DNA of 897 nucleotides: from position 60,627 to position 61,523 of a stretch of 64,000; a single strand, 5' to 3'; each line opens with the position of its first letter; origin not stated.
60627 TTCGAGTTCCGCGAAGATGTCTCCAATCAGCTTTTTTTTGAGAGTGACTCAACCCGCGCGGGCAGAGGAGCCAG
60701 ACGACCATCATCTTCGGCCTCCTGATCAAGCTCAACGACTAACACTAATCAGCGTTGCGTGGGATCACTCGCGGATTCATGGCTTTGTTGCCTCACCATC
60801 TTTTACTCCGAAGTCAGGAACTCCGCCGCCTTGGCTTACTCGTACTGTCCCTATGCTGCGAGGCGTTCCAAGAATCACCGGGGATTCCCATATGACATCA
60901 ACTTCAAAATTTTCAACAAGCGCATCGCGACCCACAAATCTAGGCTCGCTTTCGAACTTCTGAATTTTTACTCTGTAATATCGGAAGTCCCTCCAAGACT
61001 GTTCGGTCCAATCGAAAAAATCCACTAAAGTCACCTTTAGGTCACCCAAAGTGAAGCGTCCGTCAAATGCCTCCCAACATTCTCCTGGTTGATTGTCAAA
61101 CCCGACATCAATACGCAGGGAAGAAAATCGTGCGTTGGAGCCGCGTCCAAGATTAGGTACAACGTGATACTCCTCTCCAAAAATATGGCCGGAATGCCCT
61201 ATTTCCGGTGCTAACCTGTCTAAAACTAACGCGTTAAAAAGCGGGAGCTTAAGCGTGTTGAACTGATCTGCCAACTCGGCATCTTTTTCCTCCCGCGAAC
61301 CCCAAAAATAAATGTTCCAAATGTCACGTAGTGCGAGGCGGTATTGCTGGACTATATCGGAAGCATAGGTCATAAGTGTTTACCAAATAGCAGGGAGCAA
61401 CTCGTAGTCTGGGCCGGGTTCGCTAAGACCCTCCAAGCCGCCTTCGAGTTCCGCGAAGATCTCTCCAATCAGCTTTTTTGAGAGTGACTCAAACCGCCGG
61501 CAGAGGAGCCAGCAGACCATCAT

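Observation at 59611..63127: Reciprocally decayed duplication of a divergent XRE-cupin regulator / ECF sigma pair, now separated by a tandemly duplicated orphan gene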

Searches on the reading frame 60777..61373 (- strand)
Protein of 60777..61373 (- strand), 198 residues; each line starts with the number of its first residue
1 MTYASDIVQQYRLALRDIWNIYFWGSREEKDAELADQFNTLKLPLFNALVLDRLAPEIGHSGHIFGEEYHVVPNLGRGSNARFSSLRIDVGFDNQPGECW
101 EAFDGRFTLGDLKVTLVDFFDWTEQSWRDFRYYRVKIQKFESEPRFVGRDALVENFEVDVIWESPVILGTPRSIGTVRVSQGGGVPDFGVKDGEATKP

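Call 5: search_protein_families(library=pfam, proteins=[window:60777-61373:-], max_evalue=0.01)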
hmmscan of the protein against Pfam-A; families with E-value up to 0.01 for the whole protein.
window:60777-61373:- (198 aa): 0 families

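Call 9: find_encoding_contigs(protein=window:60777-61373:-, flank=6000, max_places=10)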
Protein window:60777-61373:- (198 aa): no gene with exactly this product is on record in the collection.

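Call 11: find_homologous_proteins(query=window:60777-61373:-, max_evalue=0.001)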
Query window:60777-61373:- (198 aa): 14 proteins with E <= 0.001 among 191 candidates.
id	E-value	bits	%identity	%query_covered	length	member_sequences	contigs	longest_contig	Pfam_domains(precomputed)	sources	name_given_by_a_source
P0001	5.0e-71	256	63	87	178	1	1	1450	-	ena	-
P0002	2.4e-61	225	88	57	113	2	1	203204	-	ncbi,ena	-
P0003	1.0e-57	213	62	74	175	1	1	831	-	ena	-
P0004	1.8e-45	173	48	89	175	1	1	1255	-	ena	-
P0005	1.4e-36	144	43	86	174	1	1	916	-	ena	-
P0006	2.1e-35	140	49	69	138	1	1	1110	-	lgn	-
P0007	5.3e-29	119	41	84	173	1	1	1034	-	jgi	jgi:hypothetical protein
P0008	3.0e-27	113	43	77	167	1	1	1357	-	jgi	jgi:hypothetical protein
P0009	2.7e-26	110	38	83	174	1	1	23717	-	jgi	jgi:hypothetical protein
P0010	3.0e-26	110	39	82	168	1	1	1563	-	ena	-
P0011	3.9e-26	110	41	82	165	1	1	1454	-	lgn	-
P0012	7.6e-26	109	42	83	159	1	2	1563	-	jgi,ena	-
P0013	1.1e-25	108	41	88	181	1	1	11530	-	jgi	jgi:hypothetical protein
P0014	2.2e-21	94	35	77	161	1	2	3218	-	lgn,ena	-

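Call 12: find_encoding_contigs(protein=P0002, flank=10000, max_places=5)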
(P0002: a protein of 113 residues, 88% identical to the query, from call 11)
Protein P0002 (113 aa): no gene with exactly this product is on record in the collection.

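Call 14: find_encoding_contigs(protein=P0009, flank=8000, max_places=4)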
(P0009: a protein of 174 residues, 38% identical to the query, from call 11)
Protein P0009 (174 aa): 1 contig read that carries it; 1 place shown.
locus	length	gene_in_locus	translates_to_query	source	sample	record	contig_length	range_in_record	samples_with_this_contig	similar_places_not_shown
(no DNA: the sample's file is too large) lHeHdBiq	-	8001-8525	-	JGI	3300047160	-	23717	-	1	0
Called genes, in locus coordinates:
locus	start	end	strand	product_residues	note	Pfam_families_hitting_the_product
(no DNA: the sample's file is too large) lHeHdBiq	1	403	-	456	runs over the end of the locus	-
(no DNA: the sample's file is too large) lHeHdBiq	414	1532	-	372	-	PF17289:Terminase_6C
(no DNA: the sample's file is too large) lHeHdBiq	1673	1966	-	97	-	-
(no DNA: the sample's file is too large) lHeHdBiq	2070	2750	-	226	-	-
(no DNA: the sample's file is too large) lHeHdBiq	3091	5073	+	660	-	PF05593:RHS_repeat (faint)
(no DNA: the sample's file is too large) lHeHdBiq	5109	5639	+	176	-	-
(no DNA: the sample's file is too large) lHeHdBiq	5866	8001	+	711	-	PF05593:RHS_repeat (faint)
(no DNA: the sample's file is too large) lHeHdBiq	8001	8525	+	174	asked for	-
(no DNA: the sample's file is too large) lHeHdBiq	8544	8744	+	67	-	?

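Call 15: find_encoding_contigs(protein=P0013, flank=8000, max_places=4)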
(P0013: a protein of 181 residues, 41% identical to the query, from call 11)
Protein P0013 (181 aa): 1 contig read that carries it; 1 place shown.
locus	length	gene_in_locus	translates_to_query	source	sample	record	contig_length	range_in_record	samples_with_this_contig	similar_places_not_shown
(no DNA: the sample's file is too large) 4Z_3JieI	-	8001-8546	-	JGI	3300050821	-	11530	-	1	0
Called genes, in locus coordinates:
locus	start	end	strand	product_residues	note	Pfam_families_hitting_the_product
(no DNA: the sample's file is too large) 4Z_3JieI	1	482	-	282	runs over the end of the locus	?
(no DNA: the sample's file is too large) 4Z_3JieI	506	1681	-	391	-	PF13624:SurA_N_3, PF13145:Rotamase_2, PF13616:Rotamase_3, PF00639:Rotamase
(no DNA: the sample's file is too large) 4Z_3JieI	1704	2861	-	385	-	PF07690:MFS_1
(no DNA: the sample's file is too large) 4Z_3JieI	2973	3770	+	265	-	PF04655:APH_6_hur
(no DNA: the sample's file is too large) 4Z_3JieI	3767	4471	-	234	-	PF00106:adh_short, PF08659:KR, PF23441:SDR (weak), PF13561:adh_short_C2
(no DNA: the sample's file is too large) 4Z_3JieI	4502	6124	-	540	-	PF03824:NicO, PF13386:DsbD_2 (weak)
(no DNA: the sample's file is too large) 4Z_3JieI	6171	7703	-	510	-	-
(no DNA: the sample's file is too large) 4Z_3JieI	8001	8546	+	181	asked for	-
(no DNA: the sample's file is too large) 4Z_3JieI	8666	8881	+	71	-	-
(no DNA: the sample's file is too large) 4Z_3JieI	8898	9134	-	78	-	-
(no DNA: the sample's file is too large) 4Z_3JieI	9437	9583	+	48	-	-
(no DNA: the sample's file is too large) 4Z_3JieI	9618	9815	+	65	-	-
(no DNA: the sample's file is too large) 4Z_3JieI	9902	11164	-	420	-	?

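Call 21: find_related_loci(query=A4, collection=genome_contigs, flank=10000)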
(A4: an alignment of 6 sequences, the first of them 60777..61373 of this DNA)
Query A4 (198 aa) in genome_contigs; peptide patterns used: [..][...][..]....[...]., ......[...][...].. (x = any residue, [..] = any of these).
20 stretches matched a pattern; 1 encode a relative of the query (tblastn E <= 1e-3); 1 distinct loci.
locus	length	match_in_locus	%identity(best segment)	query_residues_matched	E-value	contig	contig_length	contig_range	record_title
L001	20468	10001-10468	44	1-162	6e-38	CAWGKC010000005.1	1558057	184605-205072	MAG: uncultured Acidobacteriota bacterium isolate MFD05705.bin.1.224 genome assembly, contig: contig_31644, whole genome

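Call 23: find_related_loci(query=A4, collection=metagenome_contigs, flank=10000)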
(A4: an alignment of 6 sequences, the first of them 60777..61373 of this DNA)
Query A4 (198 aa) in metagenome_contigs; peptide patterns used: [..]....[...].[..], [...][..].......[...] (x = any residue, [..] = any of these).
286 stretches matched a pattern; 2 encode a relative of the query (tblastn E <= 1e-3); 2 distinct loci.
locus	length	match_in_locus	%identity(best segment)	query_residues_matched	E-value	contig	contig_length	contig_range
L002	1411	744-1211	43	1-162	1e-39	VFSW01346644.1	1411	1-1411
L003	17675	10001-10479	51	1-163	7e-25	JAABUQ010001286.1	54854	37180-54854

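Call 28: find_encoding_contigs(protein=P0020, flank=10000, max_places=6)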
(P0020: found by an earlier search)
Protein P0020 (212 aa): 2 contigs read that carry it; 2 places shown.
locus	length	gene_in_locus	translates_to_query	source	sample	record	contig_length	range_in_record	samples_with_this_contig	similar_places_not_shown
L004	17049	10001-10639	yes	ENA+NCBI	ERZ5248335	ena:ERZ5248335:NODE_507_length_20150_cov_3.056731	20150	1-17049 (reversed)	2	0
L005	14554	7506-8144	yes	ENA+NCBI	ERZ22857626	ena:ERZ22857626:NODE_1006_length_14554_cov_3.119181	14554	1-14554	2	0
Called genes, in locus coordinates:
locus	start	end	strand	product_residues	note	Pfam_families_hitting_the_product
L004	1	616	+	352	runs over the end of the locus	PF01075:Glyco_transf_9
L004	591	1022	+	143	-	-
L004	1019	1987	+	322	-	PF01075:Glyco_transf_9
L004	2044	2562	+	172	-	PF04191:PEMT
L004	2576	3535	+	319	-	PF01261:AP_endonuc_2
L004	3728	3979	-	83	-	PF05016:ParE_toxin (weak)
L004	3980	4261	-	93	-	-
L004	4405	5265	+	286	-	-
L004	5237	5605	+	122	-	-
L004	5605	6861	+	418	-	PF04455:Saccharop_dh_N, PF21571:ArgZ-like_C_1st, PF21570:ArgZ-like_C_2nd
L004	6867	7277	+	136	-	-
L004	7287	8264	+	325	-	PF01087:GalP_UDP_transf, PF16268:DUF4921 (weak), PF02744:GalP_UDP_tr_C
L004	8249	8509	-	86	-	-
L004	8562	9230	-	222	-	-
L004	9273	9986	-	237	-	PF01381:HTH_3, PF13560:HTH_31, PF02311:AraC_binding (weak), PF07883:Cupin_2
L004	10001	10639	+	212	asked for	PF04542:Sigma70_r2, PF04545:Sigma70_r4 (faint), PF08281:Sigma70_r4_2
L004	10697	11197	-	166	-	PF01471:PG_binding_1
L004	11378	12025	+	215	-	PF13532:2OG-FeII_Oxy_2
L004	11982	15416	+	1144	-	PF13620:CarboxypepD_reg, PF25183:OMP_b-brl_4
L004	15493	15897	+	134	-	-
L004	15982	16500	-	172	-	PF05685:Uma2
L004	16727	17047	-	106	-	?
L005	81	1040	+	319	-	PF01261:AP_endonuc_2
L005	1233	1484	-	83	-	PF05016:ParE_toxin (weak)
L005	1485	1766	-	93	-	-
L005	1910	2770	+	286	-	-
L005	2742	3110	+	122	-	-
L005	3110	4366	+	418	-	PF04455:Saccharop_dh_N, PF21571:ArgZ-like_C_1st, PF21570:ArgZ-like_C_2nd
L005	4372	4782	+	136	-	-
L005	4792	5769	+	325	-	PF01087:GalP_UDP_transf, PF16268:DUF4921 (weak), PF02744:GalP_UDP_tr_C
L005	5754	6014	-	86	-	-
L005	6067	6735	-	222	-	-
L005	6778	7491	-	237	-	PF01381:HTH_3, PF13443:HTH_26 (faint), PF13560:HTH_31, PF02311:AraC_binding (weak), PF07883:Cupin_2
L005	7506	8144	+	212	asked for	PF04542:Sigma70_r2, PF04545:Sigma70_r4 (faint), PF08281:Sigma70_r4_2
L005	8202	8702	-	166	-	PF01471:PG_binding_1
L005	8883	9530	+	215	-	PF13532:2OG-FeII_Oxy_2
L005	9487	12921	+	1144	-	PF13620:CarboxypepD_reg, PF25183:OMP_b-brl_4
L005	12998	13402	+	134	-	-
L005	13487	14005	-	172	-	PF05685:Uma2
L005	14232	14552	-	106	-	?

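Call 29: find_encoding_contigs(protein=P0021, flank=10000, max_places=6)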
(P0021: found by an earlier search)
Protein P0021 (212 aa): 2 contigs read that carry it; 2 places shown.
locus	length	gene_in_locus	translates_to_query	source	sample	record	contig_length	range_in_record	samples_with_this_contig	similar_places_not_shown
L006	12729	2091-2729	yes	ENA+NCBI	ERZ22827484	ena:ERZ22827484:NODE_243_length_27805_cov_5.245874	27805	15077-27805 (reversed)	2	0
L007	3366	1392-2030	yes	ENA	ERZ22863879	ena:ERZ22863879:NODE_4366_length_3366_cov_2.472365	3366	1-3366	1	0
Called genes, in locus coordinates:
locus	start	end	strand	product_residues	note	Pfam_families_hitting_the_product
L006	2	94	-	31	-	?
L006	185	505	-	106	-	-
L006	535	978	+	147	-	PF07719:TPR_2 (faint), PF13181:TPR_8 (faint), PF14559:TPR_19 (weak)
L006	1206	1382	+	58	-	-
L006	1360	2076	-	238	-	PF01381:HTH_3, PF13443:HTH_26 (faint), PF13560:HTH_31, PF07883:Cupin_2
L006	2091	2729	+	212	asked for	PF04542:Sigma70_r2, PF04545:Sigma70_r4 (faint), PF08281:Sigma70_r4_2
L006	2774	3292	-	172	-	PF01471:PG_binding_1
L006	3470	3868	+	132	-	PF13532:2OG-FeII_Oxy_2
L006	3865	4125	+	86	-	PF13532:2OG-FeII_Oxy_2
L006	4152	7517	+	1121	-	PF13620:CarboxypepD_reg, PF25183:OMP_b-brl_4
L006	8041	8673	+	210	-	-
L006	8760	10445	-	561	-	PF00324:AA_permease, PF13520:AA_permease_2, PF13906:AA_permease_C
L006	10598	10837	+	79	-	-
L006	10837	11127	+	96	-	PF13470:PIN_3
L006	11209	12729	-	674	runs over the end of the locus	-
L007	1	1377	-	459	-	?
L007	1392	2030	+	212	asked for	PF04542:Sigma70_r2, PF04545:Sigma70_r4 (faint), PF08281:Sigma70_r4_2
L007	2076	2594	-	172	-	PF01471:PG_binding_1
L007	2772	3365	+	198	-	?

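Call 34: find_encoding_contigs(protein=P0001, flank=5000, max_places=4)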
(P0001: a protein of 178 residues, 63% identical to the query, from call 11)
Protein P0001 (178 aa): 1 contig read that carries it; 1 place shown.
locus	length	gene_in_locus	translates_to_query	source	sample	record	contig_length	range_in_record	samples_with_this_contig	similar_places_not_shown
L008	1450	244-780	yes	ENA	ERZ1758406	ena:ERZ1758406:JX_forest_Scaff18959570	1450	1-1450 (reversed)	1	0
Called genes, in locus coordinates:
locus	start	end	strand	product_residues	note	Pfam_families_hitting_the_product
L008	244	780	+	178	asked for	-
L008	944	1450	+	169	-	?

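Call 35: find_encoding_contigs(protein=P0004, flank=5000, max_places=4)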
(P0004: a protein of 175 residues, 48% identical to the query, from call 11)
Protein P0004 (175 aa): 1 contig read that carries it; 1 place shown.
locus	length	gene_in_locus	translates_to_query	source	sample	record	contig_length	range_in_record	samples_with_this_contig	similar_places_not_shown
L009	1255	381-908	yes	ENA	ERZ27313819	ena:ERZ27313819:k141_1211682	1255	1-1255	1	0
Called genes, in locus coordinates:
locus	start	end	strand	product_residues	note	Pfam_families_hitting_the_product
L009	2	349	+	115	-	?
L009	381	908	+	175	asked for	-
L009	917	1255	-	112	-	PF04539:Sigma70_r3 (faint), PF04545:Sigma70_r4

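Call 40: search_protein_families(library=padloc, proteins=[window:60777-61373:-], max_evalue=0.01)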
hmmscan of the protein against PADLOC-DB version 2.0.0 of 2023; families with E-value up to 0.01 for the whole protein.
window:60777-61373:- (198 aa): 0 families

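Call 43: search_protein_families(library=ncbifam, proteins=[window:60777-61373:-], max_evalue=0.001)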
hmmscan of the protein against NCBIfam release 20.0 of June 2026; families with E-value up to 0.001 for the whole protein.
window:60777-61373:- (198 aa): 0 families

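Call 45: predict_structure(alignment_id=A3)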
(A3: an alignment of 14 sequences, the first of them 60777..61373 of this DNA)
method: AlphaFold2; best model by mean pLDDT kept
length: 198 residues; sequences in the alignment: 14
mean_pLDDT: 83.8   pTM: 0.74
mean pLDDT of the five models: 83.8, 83.5, 83.6, 82.0, 78.6
residues with pLDDT >= 90: 110; 70-90: 44; 50-70: 30; < 50: 14
segments of 3 or more residues with pLDDT < 50: 169-178, 180-183
pLDDT, mean of each block of 10 residues (from residue 1): 96 94 70 84 94 88 92 93 92 74 90 95 80 96 95 95 74 49 58 63
secondary structure, 60 per line:
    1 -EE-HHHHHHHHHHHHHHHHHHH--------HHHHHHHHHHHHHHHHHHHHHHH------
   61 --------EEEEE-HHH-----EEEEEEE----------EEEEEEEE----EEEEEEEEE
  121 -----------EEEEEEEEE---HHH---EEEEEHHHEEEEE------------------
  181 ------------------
elements in order: H5-23 H32-54 E69-73 E83-89 E100-107 E112-120 E132-140 E150-154 E158-162

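Call 48: fold_search(model_id=the predicted structure, library=pdb)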
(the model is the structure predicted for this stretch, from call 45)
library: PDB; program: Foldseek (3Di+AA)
matches with E <= 10: 373; with E <= 0.001: 0
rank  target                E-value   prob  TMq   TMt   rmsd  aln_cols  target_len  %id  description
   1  4ct3_E                7.2e-02  0.30  0.18  0.21  12.8       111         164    8  Methylmercury chloride derivative structure of the lytic CHAPK domain of the endolysin LysK from Staphylococcus aureus (released 2014-08-06)
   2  7u32_F                1.3e-01  0.15  0.17  0.14  24.9       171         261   12  MVV cleaved synaptic complex (CSC) intasome at 3.4 A resolution (released 2022-05-11)
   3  6ei6_A                1.5e-01  0.08  0.16  0.14  19.8       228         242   10  CC2D1B coordinates ESRCT-III activity during the mitotic reformation of the nuclear envelope (released 2018-10-10)
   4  9eky_A                1.8e-01  0.08  0.17  0.10  15.4       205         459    7  (+)ML-SI3 bound TRPML2 in a pre-open state (released 2025-06-18)
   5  9ekz_A                2.0e-01  0.07  0.15  0.08  15.3       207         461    9  (+)ML-SI3 bound TRPML2 in an open state (released 2025-06-18)
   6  9hny_DB               3.0e-01  0.14  0.18  0.07  12.5       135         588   10  Mitoribosomal small subunit in complex with Mettl15 and Mettl17 (released 2025-03-26)
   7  6hiw_DB               3.0e-01  0.12  0.17  0.04  15.4       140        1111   11  Cryo-EM structure of the Trypanosoma brucei mitochondrial ribosome - This entry contains the complete small mitoribos (released 2018-09-26)
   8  4l0j                  3.4e-01  0.07  0.15  0.14  16.6       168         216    8  Structure of a translocation signal domain mediating conjugative transfer by type IV secretion systems (released 2013-06-19)
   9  7yvd_C                3.6e-01  0.03  0.10  0.12  15.9       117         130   11  The crystal structure of the progerin C-terminal peptide and the Ig-like domain of lamin A/C (released 2023-08-30)
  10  8rjf_A                3.8e-01  0.09  0.19  0.10  14.8       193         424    7  TadA/CpaF with ADP (released 2024-08-14)
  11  5t3a                  4.0e-01  0.08  0.15  0.14  15.4       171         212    9  Maedi-Visna virus (MVV) integrase CCD-CTD (residues 60-275) (released 2017-01-18)
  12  7zpp_M                4.3e-01  0.09  0.15  0.12  22.8       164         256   12  Cryo-EM structure of the MVV CSC intasome at 4.5A resolution (released 2022-05-11)
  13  4r1k_A                4.5e-01  0.07  0.15  0.20  15.1       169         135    9  Crystal structure of a NTF2-like protein (EUBSIR_01394) from Eubacterium siraeum DSM 15702 at 2.56 A resolution (released 2014-10-01)
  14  9el0_A                4.5e-01  0.06  0.16  0.10  15.5       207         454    9  ML2-SA1 bound TRPML2 in a pre-open state (released 2025-06-18)
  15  4r1k_B                4.8e-01  0.06  0.15  0.19  15.5       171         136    9  Crystal structure of a NTF2-like protein (EUBSIR_01394) from Eubacterium siraeum DSM 15702 at 2.56 A resolution (released 2014-10-01)
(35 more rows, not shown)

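Call 49: fold_search(model_id=the predicted structure, library=viral)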
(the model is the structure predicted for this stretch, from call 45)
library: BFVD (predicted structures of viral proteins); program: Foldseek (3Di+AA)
matches with E <= 10: 344; with E <= 0.001: 0
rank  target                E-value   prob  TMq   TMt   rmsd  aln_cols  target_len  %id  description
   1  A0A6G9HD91            6.7e-03  0.20  0.16  0.09  20.2       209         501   11  Uncharacterized protein [Carcinus maenas virus 1]
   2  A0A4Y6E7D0            4.0e-02  0.28  0.19  0.21  18.5       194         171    9  (no name in the UniProt tables at hand)
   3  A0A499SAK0            1.1e-01  0.05  0.11  0.12  20.5       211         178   11  (no name in the UniProt tables at hand)
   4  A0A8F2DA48            1.2e-01  0.20  0.16  0.28  15.0       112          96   12  Uncharacterized protein [Gordonia phage VanLee]
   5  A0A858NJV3            1.3e-01  0.07  0.13  0.08  19.0       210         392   11  (no name in the UniProt tables at hand)
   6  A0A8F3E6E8            1.4e-01  0.10  0.16  0.14  15.2       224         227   10  Endolysin [Arthrobacter phage Sicarius2]
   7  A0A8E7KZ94            1.5e-01  0.33  0.17  0.17  11.0        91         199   14  (no name in the UniProt tables at hand)
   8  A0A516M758            1.8e-01  0.63  0.25  0.45  14.6       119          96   12  (no name in the UniProt tables at hand)
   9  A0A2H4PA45            1.8e-01  0.10  0.12  0.21  10.6        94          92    8  Uncharacterized protein [Gordonia phage Gustav]
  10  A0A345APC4            2.1e-01  0.23  0.16  0.31  10.4        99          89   10  (no name in the UniProt tables at hand)
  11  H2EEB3                2.1e-01  0.08  0.14  0.12  16.7       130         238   11  Uncharacterized protein [Moumouvirus sp. 'Monve']
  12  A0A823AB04            2.1e-01  0.03  0.11  0.04  18.0       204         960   10  (no name in the UniProt tables at hand)
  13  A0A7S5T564            2.3e-01  0.06  0.11  0.10  24.4       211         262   10  (no name in the UniProt tables at hand)
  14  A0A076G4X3            2.5e-01  0.30  0.20  0.23  11.0       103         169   12  Uncharacterized protein [Staphylococcus phage MCE-2014]
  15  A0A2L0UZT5            2.6e-01  0.15  0.20  0.24  13.8       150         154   12  Uncharacterized protein [Agrobacterium phage Atu_ph07]
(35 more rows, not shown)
